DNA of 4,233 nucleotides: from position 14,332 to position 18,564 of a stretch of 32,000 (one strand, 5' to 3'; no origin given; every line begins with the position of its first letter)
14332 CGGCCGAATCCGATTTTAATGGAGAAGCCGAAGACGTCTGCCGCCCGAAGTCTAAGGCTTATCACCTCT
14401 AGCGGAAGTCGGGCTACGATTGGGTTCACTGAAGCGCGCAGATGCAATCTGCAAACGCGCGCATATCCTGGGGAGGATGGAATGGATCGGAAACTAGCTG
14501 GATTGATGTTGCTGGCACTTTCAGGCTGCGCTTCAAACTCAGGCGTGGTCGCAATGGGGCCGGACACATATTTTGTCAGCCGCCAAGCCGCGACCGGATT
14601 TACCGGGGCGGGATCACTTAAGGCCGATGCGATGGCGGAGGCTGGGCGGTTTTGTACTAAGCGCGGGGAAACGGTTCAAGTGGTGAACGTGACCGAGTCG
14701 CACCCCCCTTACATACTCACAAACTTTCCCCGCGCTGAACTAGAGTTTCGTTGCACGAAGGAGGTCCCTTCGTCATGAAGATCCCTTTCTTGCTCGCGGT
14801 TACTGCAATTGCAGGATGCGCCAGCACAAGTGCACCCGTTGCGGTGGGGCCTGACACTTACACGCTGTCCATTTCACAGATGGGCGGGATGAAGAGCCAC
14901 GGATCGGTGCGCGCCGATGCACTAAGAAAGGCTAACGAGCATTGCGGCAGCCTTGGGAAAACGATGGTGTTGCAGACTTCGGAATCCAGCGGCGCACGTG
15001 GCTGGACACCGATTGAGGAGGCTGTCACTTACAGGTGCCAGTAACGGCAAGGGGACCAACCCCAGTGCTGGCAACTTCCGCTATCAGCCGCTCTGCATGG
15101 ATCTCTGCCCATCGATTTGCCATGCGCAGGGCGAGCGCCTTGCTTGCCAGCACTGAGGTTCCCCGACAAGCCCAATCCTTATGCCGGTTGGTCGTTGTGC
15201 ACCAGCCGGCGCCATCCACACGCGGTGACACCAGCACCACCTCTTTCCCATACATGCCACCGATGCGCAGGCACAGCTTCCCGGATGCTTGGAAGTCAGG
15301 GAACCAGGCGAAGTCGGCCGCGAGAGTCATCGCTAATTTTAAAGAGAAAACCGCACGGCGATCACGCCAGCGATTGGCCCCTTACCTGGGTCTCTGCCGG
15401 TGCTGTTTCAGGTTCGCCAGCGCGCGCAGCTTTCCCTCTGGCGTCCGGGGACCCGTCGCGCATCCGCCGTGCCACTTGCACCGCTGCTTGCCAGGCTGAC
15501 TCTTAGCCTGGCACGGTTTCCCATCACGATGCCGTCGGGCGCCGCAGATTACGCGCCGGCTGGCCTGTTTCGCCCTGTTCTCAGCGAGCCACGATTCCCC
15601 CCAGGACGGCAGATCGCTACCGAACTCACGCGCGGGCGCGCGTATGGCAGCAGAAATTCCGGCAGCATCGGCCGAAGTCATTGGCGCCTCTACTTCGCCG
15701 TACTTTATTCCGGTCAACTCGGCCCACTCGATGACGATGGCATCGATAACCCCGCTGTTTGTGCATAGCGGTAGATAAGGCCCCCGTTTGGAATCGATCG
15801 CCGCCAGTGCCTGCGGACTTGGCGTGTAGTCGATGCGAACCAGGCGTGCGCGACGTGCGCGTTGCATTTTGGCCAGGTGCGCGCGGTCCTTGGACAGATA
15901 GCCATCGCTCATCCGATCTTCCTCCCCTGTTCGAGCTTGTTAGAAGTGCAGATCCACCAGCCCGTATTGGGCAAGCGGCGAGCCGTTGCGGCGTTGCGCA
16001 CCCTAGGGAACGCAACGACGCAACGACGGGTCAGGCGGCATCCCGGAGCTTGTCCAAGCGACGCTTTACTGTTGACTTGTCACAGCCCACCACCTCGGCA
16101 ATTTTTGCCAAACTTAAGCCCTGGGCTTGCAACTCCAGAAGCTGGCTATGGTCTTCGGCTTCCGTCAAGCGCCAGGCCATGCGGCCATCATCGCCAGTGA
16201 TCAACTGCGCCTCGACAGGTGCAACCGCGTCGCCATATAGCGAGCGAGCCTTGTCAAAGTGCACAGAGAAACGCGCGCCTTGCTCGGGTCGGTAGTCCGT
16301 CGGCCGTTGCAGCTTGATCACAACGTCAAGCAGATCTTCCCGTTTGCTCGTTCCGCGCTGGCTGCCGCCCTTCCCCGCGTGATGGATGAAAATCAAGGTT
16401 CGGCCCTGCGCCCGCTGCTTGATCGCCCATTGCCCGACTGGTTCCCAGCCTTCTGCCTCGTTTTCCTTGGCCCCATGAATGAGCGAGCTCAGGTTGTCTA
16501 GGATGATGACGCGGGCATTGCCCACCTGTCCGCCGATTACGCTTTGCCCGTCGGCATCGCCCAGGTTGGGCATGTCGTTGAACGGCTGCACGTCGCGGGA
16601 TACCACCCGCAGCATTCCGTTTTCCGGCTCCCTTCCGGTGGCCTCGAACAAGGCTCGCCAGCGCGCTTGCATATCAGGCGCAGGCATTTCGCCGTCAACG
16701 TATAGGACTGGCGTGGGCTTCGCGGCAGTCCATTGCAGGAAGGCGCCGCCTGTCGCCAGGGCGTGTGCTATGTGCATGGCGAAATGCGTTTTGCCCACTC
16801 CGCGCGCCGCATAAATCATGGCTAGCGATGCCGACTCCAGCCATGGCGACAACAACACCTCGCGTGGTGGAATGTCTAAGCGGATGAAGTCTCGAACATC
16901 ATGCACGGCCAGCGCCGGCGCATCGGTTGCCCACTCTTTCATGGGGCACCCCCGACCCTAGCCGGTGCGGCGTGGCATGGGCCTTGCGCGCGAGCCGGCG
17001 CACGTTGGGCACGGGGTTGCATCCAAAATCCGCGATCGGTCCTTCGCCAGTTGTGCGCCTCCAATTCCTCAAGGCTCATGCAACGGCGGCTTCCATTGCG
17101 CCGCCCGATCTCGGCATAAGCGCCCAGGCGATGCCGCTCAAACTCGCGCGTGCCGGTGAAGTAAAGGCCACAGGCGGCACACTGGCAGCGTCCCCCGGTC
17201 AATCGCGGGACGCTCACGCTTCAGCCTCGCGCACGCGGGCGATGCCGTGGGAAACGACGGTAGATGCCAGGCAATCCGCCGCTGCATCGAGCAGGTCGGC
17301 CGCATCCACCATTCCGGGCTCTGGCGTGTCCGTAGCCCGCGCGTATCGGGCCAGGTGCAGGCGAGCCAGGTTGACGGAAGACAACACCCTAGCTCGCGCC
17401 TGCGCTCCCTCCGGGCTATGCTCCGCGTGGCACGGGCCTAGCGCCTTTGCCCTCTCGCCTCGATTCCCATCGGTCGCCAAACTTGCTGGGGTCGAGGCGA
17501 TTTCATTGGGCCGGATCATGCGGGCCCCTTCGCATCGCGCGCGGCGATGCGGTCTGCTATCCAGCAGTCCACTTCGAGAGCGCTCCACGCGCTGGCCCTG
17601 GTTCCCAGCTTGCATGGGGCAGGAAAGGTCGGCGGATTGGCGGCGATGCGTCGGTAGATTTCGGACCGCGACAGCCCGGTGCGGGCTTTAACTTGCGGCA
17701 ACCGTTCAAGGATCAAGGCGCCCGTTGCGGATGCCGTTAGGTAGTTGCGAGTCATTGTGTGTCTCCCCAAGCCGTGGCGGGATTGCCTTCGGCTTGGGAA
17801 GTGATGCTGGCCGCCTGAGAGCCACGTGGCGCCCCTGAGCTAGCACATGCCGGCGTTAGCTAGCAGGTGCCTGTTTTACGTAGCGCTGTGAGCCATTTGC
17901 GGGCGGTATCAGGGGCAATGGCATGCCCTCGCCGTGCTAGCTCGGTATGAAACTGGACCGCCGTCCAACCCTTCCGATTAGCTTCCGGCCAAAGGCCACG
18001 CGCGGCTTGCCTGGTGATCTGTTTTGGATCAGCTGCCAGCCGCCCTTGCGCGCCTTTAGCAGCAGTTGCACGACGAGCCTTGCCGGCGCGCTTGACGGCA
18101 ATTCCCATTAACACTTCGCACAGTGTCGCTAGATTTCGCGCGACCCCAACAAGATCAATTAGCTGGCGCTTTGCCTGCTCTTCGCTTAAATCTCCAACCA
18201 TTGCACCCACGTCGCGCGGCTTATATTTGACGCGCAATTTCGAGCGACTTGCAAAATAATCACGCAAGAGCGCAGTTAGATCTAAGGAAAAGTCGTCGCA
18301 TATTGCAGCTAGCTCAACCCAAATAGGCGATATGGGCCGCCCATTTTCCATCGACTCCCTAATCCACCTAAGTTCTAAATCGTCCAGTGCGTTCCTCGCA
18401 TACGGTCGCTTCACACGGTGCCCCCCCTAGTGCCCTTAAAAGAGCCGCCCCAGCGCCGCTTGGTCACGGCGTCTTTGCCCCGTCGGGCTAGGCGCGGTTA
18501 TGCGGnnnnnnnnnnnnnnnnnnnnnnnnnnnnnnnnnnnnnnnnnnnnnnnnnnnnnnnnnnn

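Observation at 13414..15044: Five-gene plus-strand cargo cluster encoding only envelope-targeted small proteins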

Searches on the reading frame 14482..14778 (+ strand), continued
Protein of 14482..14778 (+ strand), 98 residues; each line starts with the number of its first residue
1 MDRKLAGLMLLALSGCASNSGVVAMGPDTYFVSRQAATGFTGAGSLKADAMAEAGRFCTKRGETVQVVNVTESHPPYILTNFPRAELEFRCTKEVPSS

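Call 72: find_encoding_contigs(protein=P0066, flank=7000, max_places=1)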
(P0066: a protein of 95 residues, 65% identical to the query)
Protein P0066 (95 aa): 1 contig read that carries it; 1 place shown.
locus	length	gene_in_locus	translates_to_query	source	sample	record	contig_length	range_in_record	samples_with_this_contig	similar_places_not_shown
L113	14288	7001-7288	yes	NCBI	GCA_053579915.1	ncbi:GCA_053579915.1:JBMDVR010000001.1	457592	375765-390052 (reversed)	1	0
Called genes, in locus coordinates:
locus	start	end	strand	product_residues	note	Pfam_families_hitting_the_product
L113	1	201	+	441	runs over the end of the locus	PF13356:Arm-DNA-bind_3, PF00589:Phage_integrase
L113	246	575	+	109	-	PF05973:Gp49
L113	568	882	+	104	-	PF21716:dnstrm_HI1420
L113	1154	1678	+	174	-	-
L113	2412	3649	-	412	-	PF13518:HTH_28 (weak), PF13276:HTH_21, PF00665:rve, PF13683:rve_3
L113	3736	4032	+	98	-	-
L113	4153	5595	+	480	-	PF00665:rve, PF24764:rva_4 (weak)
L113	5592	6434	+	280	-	PF13191:AAA_16, PF25199:nSTAND_NTPase5 (faint), PF13401:AAA_22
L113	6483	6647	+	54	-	-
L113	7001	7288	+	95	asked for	-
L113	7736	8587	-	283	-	PF01177:Asp_Glu_race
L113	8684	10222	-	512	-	PF05681:Fumerase, PF05683:Fumerase_C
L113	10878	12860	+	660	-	PF16177:ACAS_N, PF00501:AMP-binding, PF13193:AMP-binding_C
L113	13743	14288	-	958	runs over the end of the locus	PF05193:Peptidase_M16_C, PF08367:M16C_assoc, PF05193:Peptidase_M16_C, PF22516:PreP_C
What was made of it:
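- L113 is an integrase/transposase island (call 72).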

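Call 73: find_encoding_contigs(protein=P0092, flank=7000, max_places=1)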
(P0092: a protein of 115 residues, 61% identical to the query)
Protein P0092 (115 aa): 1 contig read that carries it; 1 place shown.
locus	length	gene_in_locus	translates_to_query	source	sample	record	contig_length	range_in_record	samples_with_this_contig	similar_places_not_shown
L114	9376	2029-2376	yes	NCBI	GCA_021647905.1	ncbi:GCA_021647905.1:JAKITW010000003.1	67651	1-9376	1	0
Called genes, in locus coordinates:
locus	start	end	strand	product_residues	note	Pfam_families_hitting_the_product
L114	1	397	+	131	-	?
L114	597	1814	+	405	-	PF07592:DDE_Tnp_ISAZ013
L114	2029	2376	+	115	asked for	-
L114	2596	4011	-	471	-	-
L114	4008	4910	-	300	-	PF14236:DruA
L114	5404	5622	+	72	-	PF01402:RHH_1 (weak)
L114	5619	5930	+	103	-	PF02452:PemK_toxin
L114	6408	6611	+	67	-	-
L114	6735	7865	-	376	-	PF13173:AAA_14, PF13635:DUF4143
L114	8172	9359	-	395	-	PF13173:AAA_14, PF00004:AAA (weak), PF13635:DUF4143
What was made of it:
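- In L114 the gene sits next to an IS element, DruA and PemK (call 73). One copy sits in a defence or toxin-antitoxin hotspot, L114 (call 73).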

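Call 84: search_protein_families(library=pfam, alignment_id=A4, max_evalue=0.001)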
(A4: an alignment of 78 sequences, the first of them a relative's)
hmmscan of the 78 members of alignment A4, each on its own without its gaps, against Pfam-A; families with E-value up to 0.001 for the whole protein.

A. member 1, L004:8322-8663:+ (113 aa): 0 families

B. families by the number of members that match (of 78 scanned): 40 families (the first 25 are shown)
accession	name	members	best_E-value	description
PF01051.27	Rep3_N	3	2.4e-07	Initiator Replication protein, WH1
PF01564.23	Spermine_synth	2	5.8e-08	Spermine/spermidine synthase domain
PF13649.12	Methyltransf_25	2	2.3e-05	Methyltransferase domain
PF00580.27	UvrD-helicase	1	3.4e-92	UvrD/REP helicase N-terminal domain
PF00496.27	SBP_bac_5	1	5.6e-84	Bacterial extracellular solute-binding proteins, family 5 Middle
PF13361.12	UvrD_C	1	2.8e-72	UvrD-like helicase C-terminal domain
PF07143.17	CrtC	1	2.8e-63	CrtC N-terminal lipocalin domain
PF04982.19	TM_HPP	1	4.4e-51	HPP, transmembrane region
PF17186.10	Lipocalin_9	1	1e-48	Lipocalin-like domain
PF00984.24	UDPG_MGDP_dh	1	9.9e-39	UDP-glucose/GDP-mannose dehydrogenase family, central domain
PF01980.22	TrmO_N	1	9.4e-38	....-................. O N-terminal domain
PF03720.21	UDPG_MGDP_dh_C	1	1.1e-30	UDP-glucose/GDP-mannose dehydrogenase family, UDP binding domain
PF01934.22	HepT-like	1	1.2e-30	Ribonuclease HepT-like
PF00589.27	Phage_integrase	1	2.5e-27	Phage integrase family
PF00571.33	CBS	1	4.9e-27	CBS domain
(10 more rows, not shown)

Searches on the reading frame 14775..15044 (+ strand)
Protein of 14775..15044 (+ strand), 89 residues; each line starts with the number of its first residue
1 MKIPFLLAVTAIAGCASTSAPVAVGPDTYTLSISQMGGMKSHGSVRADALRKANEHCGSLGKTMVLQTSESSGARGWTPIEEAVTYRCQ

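Call 5: search_protein_families(library=pfam, proteins=[window:14775-15044:+], max_evalue=1)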
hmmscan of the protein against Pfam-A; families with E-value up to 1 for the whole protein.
window:14775-15044:+ (89 aa): 0 families

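Call 10: search_protein_families(library=ncbifam, proteins=[window:14775-15044:+], max_evalue=1)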
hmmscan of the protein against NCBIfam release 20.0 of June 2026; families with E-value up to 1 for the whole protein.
window:14775-15044:+ (89 aa): 0 families

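Call 11: search_protein_families(library=phrogs, proteins=[window:14775-15044:+], max_evalue=1)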
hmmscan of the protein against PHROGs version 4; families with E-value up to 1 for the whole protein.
window:14775-15044:+ (89 aa): 5 families
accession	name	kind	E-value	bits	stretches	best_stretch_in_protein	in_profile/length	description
phrog_5685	-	unknown function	0.0054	18.2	1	11-70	13-67/97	-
phrog_658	-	unknown function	0.078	13.5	1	3-60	40-97/161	-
phrog_3198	-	lysis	0.093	13.3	1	1-24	6-29/68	Rz-like spanin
phrog_11030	-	unknown function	0.31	12.2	1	1-32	1-32/73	-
phrog_14455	-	unknown function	0.35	12.2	1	11-49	39-79/88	-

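Call 13: find_encoding_contigs(protein=window:14775-15044:+, flank=10000, max_places=10)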
Protein window:14775-15044:+ (89 aa): 1 contig read that carries it; 1 place shown.
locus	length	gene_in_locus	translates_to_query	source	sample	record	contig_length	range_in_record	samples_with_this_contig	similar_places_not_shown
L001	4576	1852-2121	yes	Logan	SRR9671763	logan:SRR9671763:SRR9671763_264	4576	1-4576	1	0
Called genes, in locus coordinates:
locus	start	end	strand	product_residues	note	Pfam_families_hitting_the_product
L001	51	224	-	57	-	PF02599:CsrA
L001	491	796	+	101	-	-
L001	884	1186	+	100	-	-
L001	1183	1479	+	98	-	-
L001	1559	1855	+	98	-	-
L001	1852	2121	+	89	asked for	-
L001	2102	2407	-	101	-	-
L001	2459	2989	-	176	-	-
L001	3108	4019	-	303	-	PF13481:AAA_25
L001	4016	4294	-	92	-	-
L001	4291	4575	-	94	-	?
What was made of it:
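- An independent gene caller called both ORFs (call 13).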

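Call 61: search_protein_families(library=padloc, proteins=[window:14775-15044:+], max_evalue=0.1)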
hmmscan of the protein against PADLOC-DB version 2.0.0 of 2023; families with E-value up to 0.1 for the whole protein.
window:14775-15044:+ (89 aa): 0 families

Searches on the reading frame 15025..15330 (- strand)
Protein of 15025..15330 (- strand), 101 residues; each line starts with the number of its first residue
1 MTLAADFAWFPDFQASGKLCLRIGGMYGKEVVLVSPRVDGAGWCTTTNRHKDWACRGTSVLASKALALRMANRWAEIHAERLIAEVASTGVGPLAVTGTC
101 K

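Call 8: search_protein_families(library=pfam, proteins=[window:15025-15330:-], max_evalue=0.01)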
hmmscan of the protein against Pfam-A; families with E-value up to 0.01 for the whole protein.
window:15025-15330:- (101 aa): 0 families

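Call 10: search_protein_families(library=ncbifam, proteins=[window:15025-15330:-], max_evalue=1)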
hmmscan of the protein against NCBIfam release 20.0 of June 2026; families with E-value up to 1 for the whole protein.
window:15025-15330:- (101 aa): 0 families

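Call 11: search_protein_families(library=phrogs, proteins=[window:15025-15330:-], max_evalue=1)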
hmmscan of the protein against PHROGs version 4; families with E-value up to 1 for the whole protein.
window:15025-15330:- (101 aa): 1 family
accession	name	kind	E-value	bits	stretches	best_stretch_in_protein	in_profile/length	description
phrog_5633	-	unknown function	0.12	13.7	1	48-90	6-48/60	-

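Call 61: search_protein_families(library=padloc, proteins=[window:15025-15330:-], max_evalue=0.1)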
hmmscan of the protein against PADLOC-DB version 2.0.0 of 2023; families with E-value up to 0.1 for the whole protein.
window:15025-15330:- (101 aa): 0 families

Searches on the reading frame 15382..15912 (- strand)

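Call 8: search_protein_families(library=pfam, proteins=[window:15382-15912:-], max_evalue=0.01)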
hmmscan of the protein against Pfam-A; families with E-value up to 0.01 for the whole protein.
window:15382-15912:- (176 aa): 0 families

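Call 10: search_protein_families(library=ncbifam, proteins=[window:15382-15912:-], max_evalue=1)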
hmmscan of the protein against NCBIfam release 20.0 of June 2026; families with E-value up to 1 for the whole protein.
window:15382-15912:- (176 aa): 1 family
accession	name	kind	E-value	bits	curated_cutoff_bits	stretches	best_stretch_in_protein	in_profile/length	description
NF041373.1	HGG_STG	domain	4.2e-14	52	29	1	123-161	1-38/38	HGGxSTG domain-containing protein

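Call 11: search_protein_families(library=phrogs, proteins=[window:15382-15912:-], max_evalue=1)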
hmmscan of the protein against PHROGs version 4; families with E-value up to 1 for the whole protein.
window:15382-15912:- (176 aa): 3 families
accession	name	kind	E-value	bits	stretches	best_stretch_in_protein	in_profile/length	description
phrog_6177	-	unknown function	5.6e-10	40.1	1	120-170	61-110/224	-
phrog_10899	-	head and packaging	0.036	13.9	1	117-150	85-117/443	terminase small subunit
phrog_3678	-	unknown function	0.042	14.7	1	113-152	3-41/213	-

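Call 61: search_protein_families(library=padloc, proteins=[window:15382-15912:-], max_evalue=0.1)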
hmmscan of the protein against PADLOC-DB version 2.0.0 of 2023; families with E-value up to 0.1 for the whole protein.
window:15382-15912:- (176 aa): 0 families

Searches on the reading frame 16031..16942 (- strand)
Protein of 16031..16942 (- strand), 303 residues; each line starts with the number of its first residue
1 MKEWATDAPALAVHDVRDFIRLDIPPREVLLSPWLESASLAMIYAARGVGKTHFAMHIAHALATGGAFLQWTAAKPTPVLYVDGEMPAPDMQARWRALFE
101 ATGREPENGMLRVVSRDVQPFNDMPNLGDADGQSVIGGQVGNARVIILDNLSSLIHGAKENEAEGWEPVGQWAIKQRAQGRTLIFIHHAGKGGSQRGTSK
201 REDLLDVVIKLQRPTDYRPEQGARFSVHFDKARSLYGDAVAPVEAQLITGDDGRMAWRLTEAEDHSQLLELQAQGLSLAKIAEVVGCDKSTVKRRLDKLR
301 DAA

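Call 8: search_protein_families(library=pfam, proteins=[window:16031-16942:-], max_evalue=0.01)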
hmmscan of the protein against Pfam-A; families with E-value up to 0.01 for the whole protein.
window:16031-16942:- (303 aa): 8 families
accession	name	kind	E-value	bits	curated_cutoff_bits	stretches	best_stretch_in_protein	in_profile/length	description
PF13481.12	AAA_25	-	1.5e-27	96.9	27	1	18-193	13-194/195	AAA domain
PF12840.13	HTH_20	-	7e-05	23.2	27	1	269-302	11-45/51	Helix-turn-helix domain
PF13404.12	HTH_AsnC-type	-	0.00024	21.3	27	1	276-300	18-42/42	AsnC-type helix-turn-helix domain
PF13384.12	HTH_23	-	0.00026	21.2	24.6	1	273-297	15-39/50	Homeodomain-like domain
PF13936.12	HTH_38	-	0.00053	20.1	27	1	267-296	12-41/44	Helix-turn-helix domain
PF19889.5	DUF6362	-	0.00085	20.1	31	1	245-297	40-92/98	Domain of unknown function (DUF6362)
PF08281.18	Sigma70_r4_2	-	0.00092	19.3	25.7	1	267-296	17-47/54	Sigma-70, region 4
PF13412.12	HTH_24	-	0.0062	16.5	21.9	1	274-301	16-43/48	Winged helix-turn-helix DNA-binding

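Call 61: search_protein_families(library=padloc, proteins=[window:16031-16942:-], max_evalue=0.1)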
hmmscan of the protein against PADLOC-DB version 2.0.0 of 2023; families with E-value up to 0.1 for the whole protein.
window:16031-16942:- (303 aa): 6 families
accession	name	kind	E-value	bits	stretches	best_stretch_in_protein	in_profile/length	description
PDLC04140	mad8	-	6.1e-05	20.7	1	23-114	9-74/314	mads_8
PDLC01848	CARF3--CARF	-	0.00034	18.3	1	261-301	135-175/197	-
PDLC02195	IetA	-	0.0035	14.7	1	36-62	135-161/395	-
PDLC02196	IetA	-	0.013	13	0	16-62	101-146/374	-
PDLC05035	PDC-S53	-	0.017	11.2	1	27-63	499-535/900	-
PDLC01857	CARF3--CARF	-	0.02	12.5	1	277-302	145-170/201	-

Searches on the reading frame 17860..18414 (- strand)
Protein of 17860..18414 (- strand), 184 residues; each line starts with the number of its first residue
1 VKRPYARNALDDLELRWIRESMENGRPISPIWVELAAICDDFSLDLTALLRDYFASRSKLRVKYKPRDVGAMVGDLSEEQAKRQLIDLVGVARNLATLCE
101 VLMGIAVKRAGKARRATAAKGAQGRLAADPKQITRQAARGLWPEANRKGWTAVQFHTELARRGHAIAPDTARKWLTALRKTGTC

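Call 8: search_protein_families(library=pfam, proteins=[window:17860-18414:-], max_evalue=0.01)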
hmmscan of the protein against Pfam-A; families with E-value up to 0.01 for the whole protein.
window:17860-18414:- (184 aa): 0 families

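Call 10: search_protein_families(library=ncbifam, proteins=[window:17860-18414:-], max_evalue=1)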
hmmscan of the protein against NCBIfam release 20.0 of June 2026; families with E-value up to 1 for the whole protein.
window:17860-18414:- (184 aa): 1 family
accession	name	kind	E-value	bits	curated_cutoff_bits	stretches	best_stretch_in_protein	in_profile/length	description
NF005056.0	PRK06463.1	equivalog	0.073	12.3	339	1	28-82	180-234/255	3-ketoacyl-(acyl-carrier-protein) reductase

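Call 11: search_protein_families(library=phrogs, proteins=[window:17860-18414:-], max_evalue=1)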
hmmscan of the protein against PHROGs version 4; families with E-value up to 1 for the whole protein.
window:17860-18414:- (184 aa): 1 family
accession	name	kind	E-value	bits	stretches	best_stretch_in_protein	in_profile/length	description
phrog_28227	-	unknown function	0.017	16.2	1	58-125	21-86/101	-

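Call 61: search_protein_families(library=padloc, proteins=[window:17860-18414:-], max_evalue=0.1)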
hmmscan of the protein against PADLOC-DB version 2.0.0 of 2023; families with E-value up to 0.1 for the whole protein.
window:17860-18414:- (184 aa): 0 families
